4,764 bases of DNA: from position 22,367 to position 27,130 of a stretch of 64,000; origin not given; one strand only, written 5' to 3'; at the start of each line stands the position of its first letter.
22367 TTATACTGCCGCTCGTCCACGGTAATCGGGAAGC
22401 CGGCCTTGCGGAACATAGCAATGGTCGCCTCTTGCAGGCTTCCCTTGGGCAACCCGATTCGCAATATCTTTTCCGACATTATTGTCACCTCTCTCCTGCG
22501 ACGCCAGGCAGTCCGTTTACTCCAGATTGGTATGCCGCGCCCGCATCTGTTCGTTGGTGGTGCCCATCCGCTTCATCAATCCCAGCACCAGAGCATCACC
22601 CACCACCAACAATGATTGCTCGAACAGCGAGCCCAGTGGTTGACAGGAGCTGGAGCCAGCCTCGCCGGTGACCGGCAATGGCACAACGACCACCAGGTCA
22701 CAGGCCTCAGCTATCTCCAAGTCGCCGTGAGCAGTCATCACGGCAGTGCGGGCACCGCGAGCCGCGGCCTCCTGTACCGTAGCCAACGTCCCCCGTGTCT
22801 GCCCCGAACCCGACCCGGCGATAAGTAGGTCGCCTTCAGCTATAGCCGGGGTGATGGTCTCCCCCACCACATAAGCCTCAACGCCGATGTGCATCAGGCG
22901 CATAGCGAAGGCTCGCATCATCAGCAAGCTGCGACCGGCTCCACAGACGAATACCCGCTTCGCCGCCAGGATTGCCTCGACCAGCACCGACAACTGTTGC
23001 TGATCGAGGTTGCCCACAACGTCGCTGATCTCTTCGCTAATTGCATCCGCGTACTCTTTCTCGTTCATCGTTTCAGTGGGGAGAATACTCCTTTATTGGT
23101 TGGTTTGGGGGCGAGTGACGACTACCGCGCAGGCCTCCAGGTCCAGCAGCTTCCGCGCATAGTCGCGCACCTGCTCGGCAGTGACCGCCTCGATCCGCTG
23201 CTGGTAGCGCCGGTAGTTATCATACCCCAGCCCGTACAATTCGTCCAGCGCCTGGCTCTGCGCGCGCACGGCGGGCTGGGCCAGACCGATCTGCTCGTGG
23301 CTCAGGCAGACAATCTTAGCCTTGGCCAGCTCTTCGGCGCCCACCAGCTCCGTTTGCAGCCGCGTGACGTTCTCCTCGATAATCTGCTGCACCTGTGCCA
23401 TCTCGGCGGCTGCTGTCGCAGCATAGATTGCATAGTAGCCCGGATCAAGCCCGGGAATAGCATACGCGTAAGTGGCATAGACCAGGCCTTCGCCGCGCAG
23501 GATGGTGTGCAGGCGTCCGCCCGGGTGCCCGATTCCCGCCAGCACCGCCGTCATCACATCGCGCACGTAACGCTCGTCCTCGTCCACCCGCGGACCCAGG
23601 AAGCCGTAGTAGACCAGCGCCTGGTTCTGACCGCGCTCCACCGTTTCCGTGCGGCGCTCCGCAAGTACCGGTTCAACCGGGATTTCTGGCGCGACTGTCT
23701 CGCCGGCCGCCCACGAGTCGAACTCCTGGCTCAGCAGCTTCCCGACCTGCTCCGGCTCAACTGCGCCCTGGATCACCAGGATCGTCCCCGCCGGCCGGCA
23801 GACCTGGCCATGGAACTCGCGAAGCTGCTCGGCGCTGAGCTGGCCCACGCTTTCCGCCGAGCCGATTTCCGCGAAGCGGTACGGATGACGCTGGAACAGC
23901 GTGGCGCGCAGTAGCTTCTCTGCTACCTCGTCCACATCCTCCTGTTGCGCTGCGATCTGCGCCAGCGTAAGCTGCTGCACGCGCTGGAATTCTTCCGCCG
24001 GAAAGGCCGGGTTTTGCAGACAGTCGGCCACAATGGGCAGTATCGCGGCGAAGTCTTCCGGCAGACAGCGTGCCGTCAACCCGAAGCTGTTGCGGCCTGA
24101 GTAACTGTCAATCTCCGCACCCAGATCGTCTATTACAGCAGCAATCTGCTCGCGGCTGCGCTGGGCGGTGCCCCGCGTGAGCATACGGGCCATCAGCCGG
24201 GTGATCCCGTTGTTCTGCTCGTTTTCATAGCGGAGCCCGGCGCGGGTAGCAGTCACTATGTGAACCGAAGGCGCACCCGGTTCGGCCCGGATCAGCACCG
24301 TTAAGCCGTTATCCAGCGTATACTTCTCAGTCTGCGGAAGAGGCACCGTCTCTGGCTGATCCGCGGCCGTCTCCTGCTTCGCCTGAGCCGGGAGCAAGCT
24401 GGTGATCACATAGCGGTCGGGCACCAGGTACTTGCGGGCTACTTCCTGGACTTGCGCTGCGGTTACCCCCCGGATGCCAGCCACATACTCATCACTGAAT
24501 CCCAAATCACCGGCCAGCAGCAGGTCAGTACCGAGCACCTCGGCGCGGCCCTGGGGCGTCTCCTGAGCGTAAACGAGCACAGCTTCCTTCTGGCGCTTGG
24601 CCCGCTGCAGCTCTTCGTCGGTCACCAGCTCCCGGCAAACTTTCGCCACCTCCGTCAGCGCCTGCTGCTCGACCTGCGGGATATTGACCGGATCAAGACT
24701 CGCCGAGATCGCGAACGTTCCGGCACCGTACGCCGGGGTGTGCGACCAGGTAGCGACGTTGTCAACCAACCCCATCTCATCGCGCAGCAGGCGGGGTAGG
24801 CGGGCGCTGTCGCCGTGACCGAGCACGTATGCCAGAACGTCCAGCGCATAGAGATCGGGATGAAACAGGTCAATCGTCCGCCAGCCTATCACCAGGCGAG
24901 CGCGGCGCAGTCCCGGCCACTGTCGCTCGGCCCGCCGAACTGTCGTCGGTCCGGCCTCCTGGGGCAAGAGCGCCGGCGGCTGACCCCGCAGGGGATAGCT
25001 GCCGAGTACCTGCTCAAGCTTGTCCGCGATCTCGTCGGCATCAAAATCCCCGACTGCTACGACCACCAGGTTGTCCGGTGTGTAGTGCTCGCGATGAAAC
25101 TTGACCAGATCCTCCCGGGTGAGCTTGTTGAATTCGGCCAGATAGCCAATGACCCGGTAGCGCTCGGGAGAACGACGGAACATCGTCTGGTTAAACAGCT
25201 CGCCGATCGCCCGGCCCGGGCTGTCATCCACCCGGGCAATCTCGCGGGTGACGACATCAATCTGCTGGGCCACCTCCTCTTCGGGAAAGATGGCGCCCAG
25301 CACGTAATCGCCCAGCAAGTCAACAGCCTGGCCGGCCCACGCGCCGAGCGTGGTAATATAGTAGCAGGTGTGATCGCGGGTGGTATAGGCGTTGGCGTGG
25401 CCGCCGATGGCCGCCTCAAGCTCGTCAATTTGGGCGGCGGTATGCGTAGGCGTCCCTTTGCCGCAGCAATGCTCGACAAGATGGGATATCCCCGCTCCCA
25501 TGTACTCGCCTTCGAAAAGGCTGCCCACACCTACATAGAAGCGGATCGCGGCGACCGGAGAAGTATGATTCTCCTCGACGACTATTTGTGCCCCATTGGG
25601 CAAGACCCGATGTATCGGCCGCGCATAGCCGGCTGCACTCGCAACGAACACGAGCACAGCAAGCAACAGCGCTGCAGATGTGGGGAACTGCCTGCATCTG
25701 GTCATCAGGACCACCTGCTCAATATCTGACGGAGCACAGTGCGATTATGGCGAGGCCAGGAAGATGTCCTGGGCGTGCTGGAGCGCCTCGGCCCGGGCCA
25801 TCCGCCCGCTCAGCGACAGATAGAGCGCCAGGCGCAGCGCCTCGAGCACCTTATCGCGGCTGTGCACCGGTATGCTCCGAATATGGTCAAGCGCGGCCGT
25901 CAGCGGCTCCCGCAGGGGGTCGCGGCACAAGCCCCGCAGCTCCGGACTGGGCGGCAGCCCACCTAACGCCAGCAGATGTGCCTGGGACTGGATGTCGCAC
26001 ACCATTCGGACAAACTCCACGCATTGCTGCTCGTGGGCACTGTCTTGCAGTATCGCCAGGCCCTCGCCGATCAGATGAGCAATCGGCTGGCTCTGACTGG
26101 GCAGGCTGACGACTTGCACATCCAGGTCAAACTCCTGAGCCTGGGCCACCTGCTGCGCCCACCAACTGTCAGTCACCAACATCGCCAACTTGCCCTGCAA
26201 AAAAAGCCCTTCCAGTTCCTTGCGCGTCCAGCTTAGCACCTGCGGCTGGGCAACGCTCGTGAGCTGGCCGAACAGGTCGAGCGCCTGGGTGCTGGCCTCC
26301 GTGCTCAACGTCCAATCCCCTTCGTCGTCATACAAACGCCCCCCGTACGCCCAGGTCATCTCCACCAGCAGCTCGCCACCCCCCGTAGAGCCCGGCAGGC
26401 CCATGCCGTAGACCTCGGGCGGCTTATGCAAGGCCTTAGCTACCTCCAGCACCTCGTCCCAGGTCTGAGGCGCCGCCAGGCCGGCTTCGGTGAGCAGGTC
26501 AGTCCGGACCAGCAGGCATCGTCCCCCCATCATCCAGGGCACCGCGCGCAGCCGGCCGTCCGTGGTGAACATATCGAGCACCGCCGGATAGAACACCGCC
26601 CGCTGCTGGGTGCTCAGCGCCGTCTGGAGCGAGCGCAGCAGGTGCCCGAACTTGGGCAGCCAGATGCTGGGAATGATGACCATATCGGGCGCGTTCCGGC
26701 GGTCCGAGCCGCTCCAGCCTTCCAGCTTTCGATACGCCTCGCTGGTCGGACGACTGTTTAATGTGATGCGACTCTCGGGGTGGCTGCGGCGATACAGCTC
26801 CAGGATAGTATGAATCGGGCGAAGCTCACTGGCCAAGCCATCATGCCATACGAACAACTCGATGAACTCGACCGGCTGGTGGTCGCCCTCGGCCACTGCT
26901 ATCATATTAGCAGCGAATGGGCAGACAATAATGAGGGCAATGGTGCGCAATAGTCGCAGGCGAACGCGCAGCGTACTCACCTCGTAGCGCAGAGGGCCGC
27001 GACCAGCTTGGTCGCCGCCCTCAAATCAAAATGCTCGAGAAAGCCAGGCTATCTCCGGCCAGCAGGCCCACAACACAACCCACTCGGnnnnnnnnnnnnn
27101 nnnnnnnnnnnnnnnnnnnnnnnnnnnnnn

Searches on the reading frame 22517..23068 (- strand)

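Call 21: search_protein_families(library=pfam, proteins=[window:22517-23068:-], max_evalue=0.001)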
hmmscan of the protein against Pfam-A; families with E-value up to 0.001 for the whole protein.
window:22517-23068:- (183 aa): 2 families
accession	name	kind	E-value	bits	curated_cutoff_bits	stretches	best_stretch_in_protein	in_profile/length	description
PF01380.27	SIS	-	1.4e-13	51.2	25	1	34-130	3-105/131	SIS domain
PF13580.11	SIS_2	-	1.8e-06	28.5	27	0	26-59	25-58/138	SIS domain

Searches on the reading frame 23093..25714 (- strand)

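Call 21: search_protein_families(library=pfam, proteins=[window:23093-25714:-], max_evalue=0.001)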
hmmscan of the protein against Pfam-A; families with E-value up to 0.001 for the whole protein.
window:23093-25714:- (873 aa): 2 families
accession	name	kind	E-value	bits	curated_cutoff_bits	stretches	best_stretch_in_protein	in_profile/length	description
PF05193.26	Peptidase_M16_C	-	1.1e-69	234.4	23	2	197-375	1-180/181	Peptidase M16 inactive domain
PF00675.25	Peptidase_M16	-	3e-48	163.9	22.3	2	44-185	2-142/149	Insulinase (Peptidase family M16)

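Call 38: search_protein_families(library=ncbifam, proteins=[window:23093-25714:-], max_evalue=0.01)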
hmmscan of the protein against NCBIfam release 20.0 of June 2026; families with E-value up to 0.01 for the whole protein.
window:23093-25714:- (873 aa): 4 families
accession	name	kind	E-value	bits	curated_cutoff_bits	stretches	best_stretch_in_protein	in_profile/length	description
NF047422.1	YfmF_fam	equivalog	1.6e-37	129.4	285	2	566-856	114-401/412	EF-P 5-aminopentanol modification-associated protein YfmF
NF047421.1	YfmH_fam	equivalog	2.2e-26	93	250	2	74-392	60-376/425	EF-P 5-aminopentanol modification-associated protein YfmH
TIGR02110.1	PQQ_syn_pqqF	equivalog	7.2e-07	28.3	320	1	554-733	93-271/697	pyrroloquinoline quinone biosynthesis protein PqqF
NF011681.0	PRK15101.1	equivalog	8.6e-07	27.3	765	1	58-230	69-245/961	pitrilysin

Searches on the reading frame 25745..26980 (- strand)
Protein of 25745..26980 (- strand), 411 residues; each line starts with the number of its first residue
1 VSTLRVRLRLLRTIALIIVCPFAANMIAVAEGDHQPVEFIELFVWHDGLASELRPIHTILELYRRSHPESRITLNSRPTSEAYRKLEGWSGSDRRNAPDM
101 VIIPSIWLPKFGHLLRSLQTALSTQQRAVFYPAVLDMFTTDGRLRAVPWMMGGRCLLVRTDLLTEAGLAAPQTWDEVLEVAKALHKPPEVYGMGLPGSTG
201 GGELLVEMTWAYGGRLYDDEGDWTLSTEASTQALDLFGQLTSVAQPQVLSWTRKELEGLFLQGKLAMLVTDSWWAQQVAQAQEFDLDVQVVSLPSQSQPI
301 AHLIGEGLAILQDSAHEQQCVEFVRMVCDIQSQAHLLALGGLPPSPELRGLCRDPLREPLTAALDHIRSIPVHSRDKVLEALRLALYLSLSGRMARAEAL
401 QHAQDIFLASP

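Call 21: search_protein_families(library=pfam, proteins=[window:25745-26980:-], max_evalue=0.001)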
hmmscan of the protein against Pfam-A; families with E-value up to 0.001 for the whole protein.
window:25745-26980:- (411 aa): 2 families
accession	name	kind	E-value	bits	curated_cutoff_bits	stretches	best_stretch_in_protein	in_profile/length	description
PF01547.30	SBP_bac_1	-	1.2e-25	91.6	26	1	63-326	17-299/307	Bacterial extracellular solute-binding protein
PF13416.11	SBP_bac_8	-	2.5e-22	80.4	27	1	123-345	63-261/279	Bacterial extracellular solute-binding protein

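Call 37: search_solved_structures(query=window:25745-26980:-, max_evalue=0.001)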
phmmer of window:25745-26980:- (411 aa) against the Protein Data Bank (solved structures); distinct sequences matched with E-value up to 0.001: 44.
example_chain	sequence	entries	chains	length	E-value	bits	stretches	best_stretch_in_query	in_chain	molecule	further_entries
6dtq_A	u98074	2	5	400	4.9e-19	71.9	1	44-314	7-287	maltose-binding protein MalE3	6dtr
9xf5_A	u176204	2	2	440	3.4e-16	62.6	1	41-403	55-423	ABC transporter substrate-binding protein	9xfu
3uor_A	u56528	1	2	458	1e-15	60.9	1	52-401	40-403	ABC transporter sugar binding protein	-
4qrz_A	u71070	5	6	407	1.2e-13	54.2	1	126-404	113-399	ABC-TYPE SUGAR TRANSPORTER | ABC transporter, substrate binding protein (Sugar)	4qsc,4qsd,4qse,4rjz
5ysb_A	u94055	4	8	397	2.3e-10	43.4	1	78-224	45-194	Lin1841 protein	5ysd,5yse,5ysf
6wpm_A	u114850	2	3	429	3.9e-10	42.6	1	31-337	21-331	Substrate-binding protein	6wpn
6jb0_A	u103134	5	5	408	6e-10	42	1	98-365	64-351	ABC transporter, periplasmic substrate-binding protein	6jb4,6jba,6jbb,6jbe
6jai_A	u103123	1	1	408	8.4e-10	41.5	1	98-365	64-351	ABC transporter, periplasmic substrate-binding protein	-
6jam_A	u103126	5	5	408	9.2e-10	41.4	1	98-394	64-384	ABC transporter, periplasmic substrate-binding protein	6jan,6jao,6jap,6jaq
6jal_A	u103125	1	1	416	9.7e-10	41.3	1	98-394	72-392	ABC transporter, periplasmic substrate-binding protein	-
6jar_A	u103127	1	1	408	1e-09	41.2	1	97-365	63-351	ABC transporter, periplasmic substrate-binding protein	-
6jaz_A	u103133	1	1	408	1.2e-09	41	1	98-365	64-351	ABC transporter, periplasmic substrate-binding protein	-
6j9w_A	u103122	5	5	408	1.2e-09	41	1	98-365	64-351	ABC transporter, periplasmic substrate-binding protein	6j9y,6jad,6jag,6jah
7bvt_A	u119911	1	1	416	1.2e-09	41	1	39-324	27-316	Hypothetical sugar ABC-transporter sugar binding protein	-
4rya_A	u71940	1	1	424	1.7e-09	40.5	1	127-271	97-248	ABC transporter substrate binding protein (Sorbitol)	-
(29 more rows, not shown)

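Call 38: search_protein_families(library=ncbifam, proteins=[window:25745-26980:-], max_evalue=0.01)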
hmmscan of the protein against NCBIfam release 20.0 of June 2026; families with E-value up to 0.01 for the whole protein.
window:25745-26980:- (411 aa): 2 families
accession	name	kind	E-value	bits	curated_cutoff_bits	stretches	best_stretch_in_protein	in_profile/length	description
TIGR03851.1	chitin_NgcE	equivalog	0.00027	20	399.65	1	128-214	137-225/450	N-acetylglucosamine/diacetylchitobiose ABC transporter substrate-binding protein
TIGR03850.1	bind_CPR_0540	equivalog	0.0032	16.1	299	1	140-282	147-296/437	carbohydrate ABC transporter substrate-binding protein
